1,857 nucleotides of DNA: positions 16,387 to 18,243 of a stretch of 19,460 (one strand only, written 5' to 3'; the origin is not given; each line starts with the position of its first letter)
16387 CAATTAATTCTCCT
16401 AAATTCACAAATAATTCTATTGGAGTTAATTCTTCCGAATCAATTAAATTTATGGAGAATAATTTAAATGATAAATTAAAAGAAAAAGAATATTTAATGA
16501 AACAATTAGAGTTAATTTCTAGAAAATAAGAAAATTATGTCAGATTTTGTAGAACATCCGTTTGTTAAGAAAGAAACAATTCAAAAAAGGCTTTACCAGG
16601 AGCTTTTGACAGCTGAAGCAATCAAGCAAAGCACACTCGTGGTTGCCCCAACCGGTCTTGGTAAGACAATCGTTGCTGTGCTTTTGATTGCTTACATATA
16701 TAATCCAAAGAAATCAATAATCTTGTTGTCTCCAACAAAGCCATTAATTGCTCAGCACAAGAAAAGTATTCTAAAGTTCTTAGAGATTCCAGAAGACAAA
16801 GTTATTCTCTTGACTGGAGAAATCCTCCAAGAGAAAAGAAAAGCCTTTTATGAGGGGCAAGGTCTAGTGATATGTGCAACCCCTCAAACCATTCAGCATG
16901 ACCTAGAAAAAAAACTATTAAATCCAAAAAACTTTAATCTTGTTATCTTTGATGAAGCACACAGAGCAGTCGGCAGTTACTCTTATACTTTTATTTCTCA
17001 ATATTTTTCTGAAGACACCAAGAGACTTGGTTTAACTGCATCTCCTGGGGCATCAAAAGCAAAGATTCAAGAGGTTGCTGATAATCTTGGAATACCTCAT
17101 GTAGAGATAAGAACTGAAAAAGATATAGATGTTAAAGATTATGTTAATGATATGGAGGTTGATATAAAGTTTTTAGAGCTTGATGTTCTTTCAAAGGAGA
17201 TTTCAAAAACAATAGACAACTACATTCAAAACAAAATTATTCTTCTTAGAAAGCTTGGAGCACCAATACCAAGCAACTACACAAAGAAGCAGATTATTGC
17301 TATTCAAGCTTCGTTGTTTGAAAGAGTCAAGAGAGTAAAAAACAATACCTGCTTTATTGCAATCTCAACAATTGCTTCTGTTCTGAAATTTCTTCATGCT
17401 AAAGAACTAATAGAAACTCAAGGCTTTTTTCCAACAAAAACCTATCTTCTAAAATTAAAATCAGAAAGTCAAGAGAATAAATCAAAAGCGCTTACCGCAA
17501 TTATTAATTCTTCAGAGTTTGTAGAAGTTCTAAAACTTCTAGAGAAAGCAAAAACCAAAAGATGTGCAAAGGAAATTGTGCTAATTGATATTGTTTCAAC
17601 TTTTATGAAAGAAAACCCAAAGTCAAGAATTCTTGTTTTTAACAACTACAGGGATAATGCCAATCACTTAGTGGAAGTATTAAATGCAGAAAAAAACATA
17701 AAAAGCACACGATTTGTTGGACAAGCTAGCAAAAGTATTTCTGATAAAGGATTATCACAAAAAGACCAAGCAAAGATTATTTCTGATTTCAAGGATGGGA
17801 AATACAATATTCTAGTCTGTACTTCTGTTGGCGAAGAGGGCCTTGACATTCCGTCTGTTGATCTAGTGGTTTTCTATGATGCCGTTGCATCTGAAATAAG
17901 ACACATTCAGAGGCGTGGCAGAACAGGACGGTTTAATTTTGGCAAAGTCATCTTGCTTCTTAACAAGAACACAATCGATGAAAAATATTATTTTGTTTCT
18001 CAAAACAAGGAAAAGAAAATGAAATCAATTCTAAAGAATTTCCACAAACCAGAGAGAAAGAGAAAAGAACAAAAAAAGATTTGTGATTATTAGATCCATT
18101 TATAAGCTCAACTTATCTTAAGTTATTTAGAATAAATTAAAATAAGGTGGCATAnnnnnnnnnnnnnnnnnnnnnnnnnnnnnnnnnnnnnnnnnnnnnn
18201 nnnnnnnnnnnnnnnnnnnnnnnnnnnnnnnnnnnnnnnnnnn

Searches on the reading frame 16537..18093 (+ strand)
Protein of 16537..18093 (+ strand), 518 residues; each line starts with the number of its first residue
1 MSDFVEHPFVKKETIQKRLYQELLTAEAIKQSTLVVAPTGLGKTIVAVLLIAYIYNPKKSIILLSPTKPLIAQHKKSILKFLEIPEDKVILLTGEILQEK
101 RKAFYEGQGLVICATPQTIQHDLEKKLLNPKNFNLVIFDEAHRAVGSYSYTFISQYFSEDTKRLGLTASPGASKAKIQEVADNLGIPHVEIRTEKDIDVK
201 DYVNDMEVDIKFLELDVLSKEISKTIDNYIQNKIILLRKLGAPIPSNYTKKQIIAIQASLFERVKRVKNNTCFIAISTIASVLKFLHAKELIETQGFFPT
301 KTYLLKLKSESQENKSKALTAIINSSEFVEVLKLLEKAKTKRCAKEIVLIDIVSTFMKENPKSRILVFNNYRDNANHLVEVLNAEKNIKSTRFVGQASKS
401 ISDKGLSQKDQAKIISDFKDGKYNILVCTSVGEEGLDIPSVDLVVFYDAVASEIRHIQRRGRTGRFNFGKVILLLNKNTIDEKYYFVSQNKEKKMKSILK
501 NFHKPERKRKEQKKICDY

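Call 3: search_protein_families(library=pfam, proteins=[window:16537-18093:+], max_evalue=0.1)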
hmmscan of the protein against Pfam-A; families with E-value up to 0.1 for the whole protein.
window:16537-18093:+ (518 aa): 11 families
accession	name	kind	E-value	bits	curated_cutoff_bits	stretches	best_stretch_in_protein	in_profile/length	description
PF00271.37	Helicase_C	-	6e-27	94.5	23.5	1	350-467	7-110/110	Helicase conserved C-terminal domain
PF04851.21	ResIII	-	1.9e-23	83.6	22.5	1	16-170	8-162/164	Type III restriction enzyme, res subunit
PF00270.35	DEAD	-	5.8e-21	75.4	26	1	15-171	3-161/167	DEAD/DEAH box helicase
PF21210.2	RNA_helicase_helical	-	1.5e-11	44.8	27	1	247-328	23-103/108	Putative ATP-dependent RNA helicase, helical bundle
PF00176.29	SNF2-rel_dom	-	1.3e-06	28.1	24.9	1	30-170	17-163/290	SNF2-related domain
PF22590.2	Cas3-like_C_2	-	0.00015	22.5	27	1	364-466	4-104/106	CRISPR-associated nuclease/helicase Cas3, C-terminal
PF18766.7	SWI2_SNF2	-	0.0002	21.5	26.7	1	30-175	18-160/221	SWI2/SNF2 ATPase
PF09848.15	SLFN-g3_helicase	-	0.0021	17.8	24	1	39-146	10-93/354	Schlafen group 3, DNA/RNA helicase domain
PF01935.23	DUF87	-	0.0054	17.3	23.2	1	27-64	20-58/220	Helicase HerA, central domain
PF13307.12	Helicase_C_2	-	0.012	16.1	25.3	1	356-440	4-82/170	Helicase C-terminal domain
PF13086.12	AAA_11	-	0.031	14.5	27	0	111-145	195-226/257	AAA domain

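Call 4: search_protein_families(library=ncbifam, proteins=[window:16537-18093:+], max_evalue=0.1)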
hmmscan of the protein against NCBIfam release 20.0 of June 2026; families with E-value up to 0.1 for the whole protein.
window:16537-18093:+ (518 aa): 52 families (the best 25 are shown)
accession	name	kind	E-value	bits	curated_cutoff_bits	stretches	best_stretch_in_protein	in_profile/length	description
NF010337.0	PRK13766.1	equivalog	2.2e-169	565.1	610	1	2-513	2-515/781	Hef nuclease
TIGR00643.1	recG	equivalog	2.2e-20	72.9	659.4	2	33-143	259-368/629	ATP-dependent DNA helicase RecG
NF008744.0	PRK11776.1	equivalog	2.8e-20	72.3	524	2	350-498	230-368/460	ATP-dependent RNA helicase DbpA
NF008394.0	PRK11192.1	equivalog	6.8e-20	71.3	507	2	351-473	236-349/441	ATP-dependent RNA helicase SrmB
NF008165.0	PRK10917.1-3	equivalog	3.4e-18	65.5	711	2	16-143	269-397/692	ATP-dependent DNA helicase RecG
NF053631.1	RNA_helic_CshA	equivalog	2.8e-17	62.7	646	2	405-500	270-365/434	degradosome RNA helicase CshA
NF008168.0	PRK10917.2-2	equivalog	2.6e-16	59.1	718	2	16-143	370-498/795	ATP-dependent DNA helicase RecG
NF008170.0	PRK10917.2-4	equivalog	3.2e-16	58.4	975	2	18-143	407-533/826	ATP-dependent DNA helicase RecG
NF008164.0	PRK10917.1-2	equivalog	2.5e-14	52.5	785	2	33-143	300-409/704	ATP-dependent DNA helicase RecG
NF003419.0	PRK04837.1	equivalog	3.3e-14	52.4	588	2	351-470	245-355/424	ATP-dependent RNA helicase RhlB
NF008166.0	PRK10917.1-4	equivalog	3.6e-14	51.8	864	2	29-143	296-409/705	ATP-dependent DNA helicase RecG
TIGR04121.1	DEXH_lig_assoc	equivalog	7.4e-14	50.4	850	2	361-464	247-344/804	ligase-associated DNA damage response DEXH box helicase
NF008167.0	PRK10917.2-1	equivalog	1.5e-13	49.8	995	2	406-477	570-642/744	ATP-dependent DNA helicase RecG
TIGR00580.2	mfd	equivalog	2.1e-13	49.6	800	2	392-467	664-740/907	transcription-repair coupling factor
NF008163.0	PRK10917.1-1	equivalog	2.2e-13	49.4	796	2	15-143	272-401/692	ATP-dependent DNA helicase RecG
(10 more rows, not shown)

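Call 6: find_homologous_proteins(query=window:16537-18093:+, max_evalue=1e-30)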
Query window:16537-18093:+ (518 aa): 7951 proteins with E <= 1e-30 among 8000 candidates; the best 120 are listed.
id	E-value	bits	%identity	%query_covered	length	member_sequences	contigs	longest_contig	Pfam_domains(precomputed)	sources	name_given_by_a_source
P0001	0.0e+0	1114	100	100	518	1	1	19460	PF00270.36,PF00176.30,PF21210.4,PF00271.38,PF04851.22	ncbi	-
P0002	0.0e+0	1017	91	100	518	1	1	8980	PF00270.36,PF00176.30,PF21210.4,PF00271.38,PF04851.22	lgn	-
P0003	3.4e-296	1000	89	100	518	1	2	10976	PF00270.36,PF00176.30,PF21210.4,PF00271.38,PF04851.22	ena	-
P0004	1.2e-290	982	88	100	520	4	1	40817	PF00270.36,PF00176.30,PF21210.4,PF00271.38,PF04851.22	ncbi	-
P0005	3.0e-287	971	87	100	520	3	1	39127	PF00270.36,PF00176.30,PF21210.4,PF00271.38,PF04851.22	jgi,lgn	jgi:ERCC4-related helicase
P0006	9.2e-286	966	86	100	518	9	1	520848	PF00270.36,PF00176.30,PF21210.4,PF00271.38,PF04851.22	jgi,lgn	jgi:Fanconi anemia group M protein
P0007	1.1e-279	946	84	100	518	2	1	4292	PF00270.36,PF00176.30,PF21210.4,PF00271.38,PF04851.22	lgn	-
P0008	3.4e-279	944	85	100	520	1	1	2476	PF00270.36,PF00176.30,PF21210.4,PF00271.38,PF04851.22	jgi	jgi:Fanconi anemia group M protein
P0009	1.6e-238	810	73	100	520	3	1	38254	PF00270.36,PF00176.30,PF21210.4,PF00271.38,PF04851.22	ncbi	-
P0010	1.5e-229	781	71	100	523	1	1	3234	PF00270.36,PF00176.30,PF21210.4,PF00271.38,PF04851.22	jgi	-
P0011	1.2e-226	771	71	100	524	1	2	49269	PF00270.36,PF00176.30,PF21210.4,PF00271.38,PF04851.22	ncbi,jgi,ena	ncbi:MAG: helicase-related protein [archaeon]|jgi:Fanconi anemia group M protein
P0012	7.4e-224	762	70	100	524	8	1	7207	PF00270.36,PF00176.30,PF21210.4,PF00271.38,PF04851.22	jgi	jgi:Fanconi anemia group M protein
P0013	4.9e-223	759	69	100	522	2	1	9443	PF00270.36,PF00176.30,PF21210.4,PF00271.38,PF04851.22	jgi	-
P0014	6.7e-223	759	70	100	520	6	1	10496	PF00270.36,PF00176.30,PF21210.4,PF00271.38,PF04851.22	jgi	-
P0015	7.8e-222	755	70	100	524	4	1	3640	PF00270.36,PF21210.4,PF00271.38,PF04851.22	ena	-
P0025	1.6e-192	659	61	100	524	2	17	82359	PF00270.36,PF21210.4,PF00271.38,PF04851.22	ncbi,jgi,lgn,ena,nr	ncbi:MAG: helicase-related protein [archaeon]|jgi:Fanconi anemia group M protein|nr:DEAD/DEAH box he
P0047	9.4e-178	610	58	99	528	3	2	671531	PF00270.36,PF21210.4,PF00271.38,PF22590.3,PF04851.22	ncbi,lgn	-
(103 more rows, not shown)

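Call 7: find_encoding_contigs(protein=window:16537-18093:+, flank=10000)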
Protein window:16537-18093:+ (518 aa): no gene with exactly this product is on record in the collection.

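Call 9: find_encoding_contigs(protein=P0006, flank=6000, max_places=2)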
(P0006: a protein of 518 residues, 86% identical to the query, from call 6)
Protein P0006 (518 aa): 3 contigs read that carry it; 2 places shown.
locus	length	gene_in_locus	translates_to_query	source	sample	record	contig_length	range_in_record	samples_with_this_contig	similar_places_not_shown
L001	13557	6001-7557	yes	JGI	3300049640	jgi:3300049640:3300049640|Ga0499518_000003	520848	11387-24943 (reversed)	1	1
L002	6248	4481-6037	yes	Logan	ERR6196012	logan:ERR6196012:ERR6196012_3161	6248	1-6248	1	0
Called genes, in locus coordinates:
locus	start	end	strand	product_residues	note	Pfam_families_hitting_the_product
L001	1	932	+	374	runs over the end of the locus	-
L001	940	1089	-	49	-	-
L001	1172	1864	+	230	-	-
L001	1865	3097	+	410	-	PF03952:Enolase_N, PF00113:Enolase_C, PF13378:MR_MLE_C (weak)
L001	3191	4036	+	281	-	-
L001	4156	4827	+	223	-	PF00687:Ribosomal_L1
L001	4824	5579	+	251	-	PF00466:Ribosomal_L10, PF17777:RL10P_insert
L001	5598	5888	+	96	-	PF00428:Ribosomal_60s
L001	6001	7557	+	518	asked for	PF00176:SNF2-rel_dom (weak), PF00270:DEAD, PF04851:ResIII, PF21210:RNA_helicase_helical, PF00271:Helicase_C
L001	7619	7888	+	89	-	-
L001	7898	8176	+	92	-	-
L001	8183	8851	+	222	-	PF02732:ERCC4, PF12826:HHH_2, PF14520:HHH_5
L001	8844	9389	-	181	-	-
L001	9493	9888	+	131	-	PF01201:Ribosomal_S8e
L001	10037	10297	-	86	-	-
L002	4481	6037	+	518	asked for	PF00176:SNF2-rel_dom (weak), PF00270:DEAD, PF04851:ResIII, PF21210:RNA_helicase_helical, PF00271:Helicase_C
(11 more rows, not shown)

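Call 10: find_encoding_contigs(protein=P0004, flank=6000, max_places=2)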
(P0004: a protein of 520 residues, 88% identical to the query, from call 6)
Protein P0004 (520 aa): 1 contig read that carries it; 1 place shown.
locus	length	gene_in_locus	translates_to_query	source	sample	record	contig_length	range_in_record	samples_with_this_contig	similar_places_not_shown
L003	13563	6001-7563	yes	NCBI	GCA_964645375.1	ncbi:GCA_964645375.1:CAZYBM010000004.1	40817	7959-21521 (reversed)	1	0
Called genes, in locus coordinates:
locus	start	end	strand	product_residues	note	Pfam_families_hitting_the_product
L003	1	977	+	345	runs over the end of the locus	-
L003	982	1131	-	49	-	-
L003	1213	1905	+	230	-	-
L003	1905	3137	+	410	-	PF03952:Enolase_N, PF00113:Enolase_C, PF13378:MR_MLE_C (weak)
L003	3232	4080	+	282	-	-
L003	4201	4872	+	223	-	PF00687:Ribosomal_L1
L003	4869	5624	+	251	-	PF00466:Ribosomal_L10, PF17777:RL10P_insert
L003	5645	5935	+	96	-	PF00428:Ribosomal_60s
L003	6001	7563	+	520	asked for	PF00176:SNF2-rel_dom (weak), PF00270:DEAD, PF04851:ResIII, PF21210:RNA_helicase_helical, PF00271:Helicase_C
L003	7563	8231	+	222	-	PF02732:ERCC4, PF12826:HHH_2, PF14520:HHH_5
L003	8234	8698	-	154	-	-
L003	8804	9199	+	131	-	PF01201:Ribosomal_S8e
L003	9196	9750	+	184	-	-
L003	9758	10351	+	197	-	-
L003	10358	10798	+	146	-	-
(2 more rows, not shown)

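Call 11: find_encoding_contigs(protein=P0009, flank=6000, max_places=2)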
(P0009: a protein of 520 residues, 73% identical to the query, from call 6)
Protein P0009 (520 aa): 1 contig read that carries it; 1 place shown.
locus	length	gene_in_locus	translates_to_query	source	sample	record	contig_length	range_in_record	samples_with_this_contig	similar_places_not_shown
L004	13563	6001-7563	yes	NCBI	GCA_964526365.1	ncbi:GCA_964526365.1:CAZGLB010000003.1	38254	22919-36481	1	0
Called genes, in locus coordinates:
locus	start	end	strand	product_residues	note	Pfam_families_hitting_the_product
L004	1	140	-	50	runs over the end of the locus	-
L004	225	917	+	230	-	-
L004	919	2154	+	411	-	PF03952:Enolase_N, PF00113:Enolase_C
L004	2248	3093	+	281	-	-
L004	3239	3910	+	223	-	PF00687:Ribosomal_L1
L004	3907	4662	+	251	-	PF00466:Ribosomal_L10, PF17777:RL10P_insert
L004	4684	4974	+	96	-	PF00428:Ribosomal_60s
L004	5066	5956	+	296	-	-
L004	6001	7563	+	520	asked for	PF00270:DEAD, PF04851:ResIII, PF00176:SNF2-rel_dom (weak), PF21210:RNA_helicase_helical, PF00271:Helicase_C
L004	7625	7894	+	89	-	-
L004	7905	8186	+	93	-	-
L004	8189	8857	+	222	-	PF02732:ERCC4, PF12826:HHH_2, PF14520:HHH_5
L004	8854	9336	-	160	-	-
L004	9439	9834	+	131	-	PF01201:Ribosomal_S8e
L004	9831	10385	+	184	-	PF09721:Exosortase_EpsH (weak)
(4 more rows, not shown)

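Call 14: find_encoding_contigs(protein=P0047, flank=6000, max_places=2)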
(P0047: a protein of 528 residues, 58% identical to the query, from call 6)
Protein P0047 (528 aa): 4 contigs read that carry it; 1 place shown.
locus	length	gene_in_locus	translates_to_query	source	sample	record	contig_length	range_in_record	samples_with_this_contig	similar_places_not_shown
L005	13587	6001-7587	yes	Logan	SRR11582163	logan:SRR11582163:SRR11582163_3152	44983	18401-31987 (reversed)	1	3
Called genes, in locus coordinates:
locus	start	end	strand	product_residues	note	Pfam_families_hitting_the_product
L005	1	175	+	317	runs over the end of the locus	-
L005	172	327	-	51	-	-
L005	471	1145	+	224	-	-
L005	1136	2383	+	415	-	PF03952:Enolase_N, PF00113:Enolase_C, PF13378:MR_MLE_C (weak)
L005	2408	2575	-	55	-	-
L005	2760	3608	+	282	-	-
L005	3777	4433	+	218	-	PF00687:Ribosomal_L1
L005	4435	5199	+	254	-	PF00466:Ribosomal_L10, PF17777:RL10P_insert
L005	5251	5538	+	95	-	PF00428:Ribosomal_60s (weak)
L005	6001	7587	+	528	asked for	PF04851:ResIII, PF00270:DEAD, PF22590:Cas3-like_C_2 (faint), PF21210:RNA_helicase_helical, PF00271:Helicase_C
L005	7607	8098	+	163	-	PF18931:DUF5680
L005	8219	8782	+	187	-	PF02732:ERCC4, PF00633:HHH (faint), PF12826:HHH_2, PF14520:HHH_5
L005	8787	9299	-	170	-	PF08617:CGI-121 (weak)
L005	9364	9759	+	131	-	PF01201:Ribosomal_S8e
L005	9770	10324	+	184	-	-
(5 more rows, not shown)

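Call 15: find_encoding_contigs(protein=P0025, flank=6000, max_places=3)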
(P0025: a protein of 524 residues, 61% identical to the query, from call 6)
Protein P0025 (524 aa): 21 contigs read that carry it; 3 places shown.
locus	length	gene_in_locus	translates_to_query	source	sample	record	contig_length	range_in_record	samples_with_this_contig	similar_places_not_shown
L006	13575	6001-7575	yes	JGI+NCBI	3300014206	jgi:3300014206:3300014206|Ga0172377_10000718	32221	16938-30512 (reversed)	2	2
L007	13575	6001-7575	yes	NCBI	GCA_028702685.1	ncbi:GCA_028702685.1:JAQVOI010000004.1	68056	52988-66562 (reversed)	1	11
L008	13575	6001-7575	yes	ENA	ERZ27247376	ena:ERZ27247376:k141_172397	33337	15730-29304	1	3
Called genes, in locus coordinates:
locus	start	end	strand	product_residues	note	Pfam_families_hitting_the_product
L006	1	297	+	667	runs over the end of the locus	PF13290:CHB_HEX_C_1, PF13287:Fn3_assoc, PF13290:CHB_HEX_C_1, PF13287:Fn3_assoc, PF13290:CHB_HEX_C_1, PF13287:Fn3_assoc, PF13290:CHB_HEX_C_1, PF13287:Fn3_assoc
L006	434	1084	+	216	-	-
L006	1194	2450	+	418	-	PF03952:Enolase_N, PF00113:Enolase_C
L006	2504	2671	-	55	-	-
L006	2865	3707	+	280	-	-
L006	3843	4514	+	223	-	PF00687:Ribosomal_L1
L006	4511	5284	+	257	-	PF00466:Ribosomal_L10, PF17777:RL10P_insert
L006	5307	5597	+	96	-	PF00428:Ribosomal_60s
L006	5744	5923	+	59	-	-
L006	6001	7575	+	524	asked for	PF00270:DEAD, PF04851:ResIII, PF21210:RNA_helicase_helical, PF00271:Helicase_C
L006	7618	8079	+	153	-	PF18931:DUF5680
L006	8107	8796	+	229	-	PF02732:ERCC4, PF12836:HHH_3 (faint), PF00633:HHH (faint), PF12826:HHH_2, PF14520:HHH_5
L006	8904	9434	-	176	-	PF08617:CGI-121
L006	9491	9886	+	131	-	PF01201:Ribosomal_S8e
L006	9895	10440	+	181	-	-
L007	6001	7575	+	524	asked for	PF00270:DEAD, PF04851:ResIII, PF21210:RNA_helicase_helical, PF00271:Helicase_C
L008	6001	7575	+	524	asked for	PF00270:DEAD, PF04851:ResIII, PF21210:RNA_helicase_helical, PF00271:Helicase_C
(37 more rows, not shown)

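Call 16: find_encoding_contigs(protein=P0011, flank=6000, max_places=2)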
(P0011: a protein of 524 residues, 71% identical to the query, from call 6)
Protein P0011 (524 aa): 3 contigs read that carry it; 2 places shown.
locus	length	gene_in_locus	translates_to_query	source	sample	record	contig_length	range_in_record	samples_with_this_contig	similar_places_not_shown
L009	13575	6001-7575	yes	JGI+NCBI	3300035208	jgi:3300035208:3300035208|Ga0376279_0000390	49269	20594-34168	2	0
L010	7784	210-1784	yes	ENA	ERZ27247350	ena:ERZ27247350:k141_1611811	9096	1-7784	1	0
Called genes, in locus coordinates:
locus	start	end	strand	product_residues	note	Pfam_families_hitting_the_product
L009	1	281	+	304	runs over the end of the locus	-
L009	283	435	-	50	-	-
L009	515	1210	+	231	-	-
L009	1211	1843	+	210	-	PF00857:Isochorismatase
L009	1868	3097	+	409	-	PF03952:Enolase_N, PF00113:Enolase_C, PF13378:MR_MLE_C (weak)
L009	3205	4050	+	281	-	-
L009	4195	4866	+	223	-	PF00687:Ribosomal_L1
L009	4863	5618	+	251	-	PF00466:Ribosomal_L10, PF17777:RL10P_insert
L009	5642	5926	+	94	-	PF00428:Ribosomal_60s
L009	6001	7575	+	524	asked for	PF04851:ResIII, PF00176:SNF2-rel_dom, PF00270:DEAD, PF21210:RNA_helicase_helical, PF00271:Helicase_C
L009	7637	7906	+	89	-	-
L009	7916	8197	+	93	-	-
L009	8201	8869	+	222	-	PF02732:ERCC4, PF12826:HHH_2, PF14520:HHH_5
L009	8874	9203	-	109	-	-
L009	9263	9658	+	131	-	PF01201:Ribosomal_S8e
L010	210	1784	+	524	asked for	PF04851:ResIII, PF00176:SNF2-rel_dom, PF00270:DEAD, PF21210:RNA_helicase_helical, PF00271:Helicase_C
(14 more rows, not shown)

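Call 18: find_related_loci(query=A1, collection=genome_contigs, flank=6000)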
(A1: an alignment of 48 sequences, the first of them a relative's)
Query A1 (518 aa) in genome_contigs; peptide patterns used: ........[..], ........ (x = any residue, [..] = any of these).
600 stretches matched a pattern (row limit reached: there are more); 567 encode a relative of the query (tblastn E <= 1e-3); the best 80 are kept; 80 distinct loci.
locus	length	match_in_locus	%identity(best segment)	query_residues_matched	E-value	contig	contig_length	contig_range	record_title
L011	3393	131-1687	60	1-518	0e+0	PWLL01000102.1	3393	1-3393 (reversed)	MAG: Candidatus Iainarchaeum archaeon isolate CSSed10_239 CS-Sed10-C109322, whole genome shotgun sequence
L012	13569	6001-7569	58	4-518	0e+0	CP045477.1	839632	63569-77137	MAG: Candidatus Forterrea multitransposorum CG_2015-17_Forterrea_25_41 chromosome, complete genome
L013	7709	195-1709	59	4-506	0e+0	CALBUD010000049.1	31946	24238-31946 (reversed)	MAG TPA_asm: Candidatus Diapherotrites archaeon isolate SRR7299214_bin.7_CONCOCT_v1.1_MAG genome assembly, contig: ERZ78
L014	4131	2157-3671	57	2-505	0e+0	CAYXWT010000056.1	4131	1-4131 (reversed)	MAG TPA_asm: uncultured archaeon isolate SRP191223_co1_94 genome assembly, contig: NODE_32947_length_4131_cov_29.223503,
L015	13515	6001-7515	44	4-499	6e-127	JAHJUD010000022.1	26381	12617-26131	MAG: Candidatus Micrarchaeota archaeon isolate OS_PC_MetaG.mb.82 OS_PC_MetaG.mb.82_k141_72676, whole genome shotgun sequ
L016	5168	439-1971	43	3-511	9e-123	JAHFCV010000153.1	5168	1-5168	MAG: Candidatus Methanoperedens sp. isolate nzgw23 NODE_22473_length_5169_cov_3.865491, whole genome shotgun sequence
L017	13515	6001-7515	42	4-502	8e-122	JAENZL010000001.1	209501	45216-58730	MAG: Methanobacteriota archaeon isolate BM5_bin.6 BM5_bin6_NODE_21_length_209501_cov_273.760525, whole genome shotgun se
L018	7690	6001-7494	43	4-495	2e-121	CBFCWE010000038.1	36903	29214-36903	MAG TPA_asm: uncultured Methanosarcina sp. isolate ERR13917544_concoct_37 genome assembly, contig: ERZ26802894.394, whol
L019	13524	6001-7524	42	1-504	3e-120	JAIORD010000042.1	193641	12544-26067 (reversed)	MAG: Methanococcoides sp. isolate SMBSF09 20072_Bin_1_contigs_1_c_000000000009, whole genome shotgun sequence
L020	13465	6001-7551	42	2-515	9e-120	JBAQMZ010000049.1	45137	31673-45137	MAG: Candidatus Methanoperedens sp. isolate MFD12050_ilm_asm_bin25 k127_40265, whole genome shotgun sequence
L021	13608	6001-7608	40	1-518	2e-119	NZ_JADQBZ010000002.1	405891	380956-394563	MAG: Methanolobus sp. isolate Soudan_28 NODE_6_length_405891_cov_52.168891, whole genome shotgun sequence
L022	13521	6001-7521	42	1-503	2e-118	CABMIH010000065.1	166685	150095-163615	uncultured archaeon isolate LFW-280_3_2 genome assembly, contig: LFW28032_68, whole genome shotgun sequence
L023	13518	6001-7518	42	1-502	1e-118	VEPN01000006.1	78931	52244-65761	MAG: Candidatus Methanoperedens sp. isolate MnB_21 scaffold6, whole genome shotgun sequence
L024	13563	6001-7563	40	3-518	2e-117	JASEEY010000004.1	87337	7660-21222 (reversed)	MAG: Methanocellales archaeon isolate Yes46-10 NODE_4_length_87337_cov_9.084301, whole genome shotgun sequence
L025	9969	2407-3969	40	4-518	2e-117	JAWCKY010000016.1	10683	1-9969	MAG: Candidatus Hadarchaeales archaeon isolate JZ-2_201705_bins_157 JZ-2_201705_bins_157_scaffold_16, whole genome shotg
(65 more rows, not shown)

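Call 24: search_protein_families(library=padloc, proteins=[window:16537-18093:+], max_evalue=0.01)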
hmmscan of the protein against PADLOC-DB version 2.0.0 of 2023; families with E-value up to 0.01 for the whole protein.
window:16537-18093:+ (518 aa): 43 families (the best 25 are shown)
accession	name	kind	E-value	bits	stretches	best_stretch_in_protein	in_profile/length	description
PDLC02707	PbeA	-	4.6e-23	79.7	2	327-470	494-621/672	PbeA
PDLC03658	mREase_IV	-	6.7e-17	58.5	2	28-179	240-381/953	Type IV methyl-directed restriction enzyme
PDLC02705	PbeA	-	6.4e-15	52.3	1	341-465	504-619/691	PbeA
PDLC02623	DrmD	-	5.4e-14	48.9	1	345-482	512-643/1040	DrmD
PDLC02704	PbeA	-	4.7e-13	46.5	2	362-470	547-635/682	PbeA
PDLC02840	DpdE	-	1.1e-12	45.1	1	319-474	515-662/1091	DpdE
PDLC02706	PbeA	-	1.7e-12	44.8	2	407-471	600-664/722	PbeA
PDLC02503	BrxHI|BrxHII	-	2.9e-12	43.7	2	364-465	250-341/698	BrxHI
PDLC01439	typeIV_DinG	-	4.1e-12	43.5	2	128-440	182-471/575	CAS-IV-A; associated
PDLC03928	PsyrT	-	1.4e-11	41.4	1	366-507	245-379/689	-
PDLC02846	DpdE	-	1.6e-11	40.8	1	320-466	527-660/1034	DpdE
PDLC03659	mREase_IV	-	7.2e-11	38.7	2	403-474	490-561/945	Type IV methyl-directed restriction enzyme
PDLC02843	DpdE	-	3.2e-10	36.6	1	329-467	538-664/1091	DpdE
PDLC03960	SngC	-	6.2e-10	36.5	2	330-498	238-395/720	-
PDLC00659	HmaA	-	1.2e-09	34.6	2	39-149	131-240/1176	SNF2 helicase / DEAD-box helicase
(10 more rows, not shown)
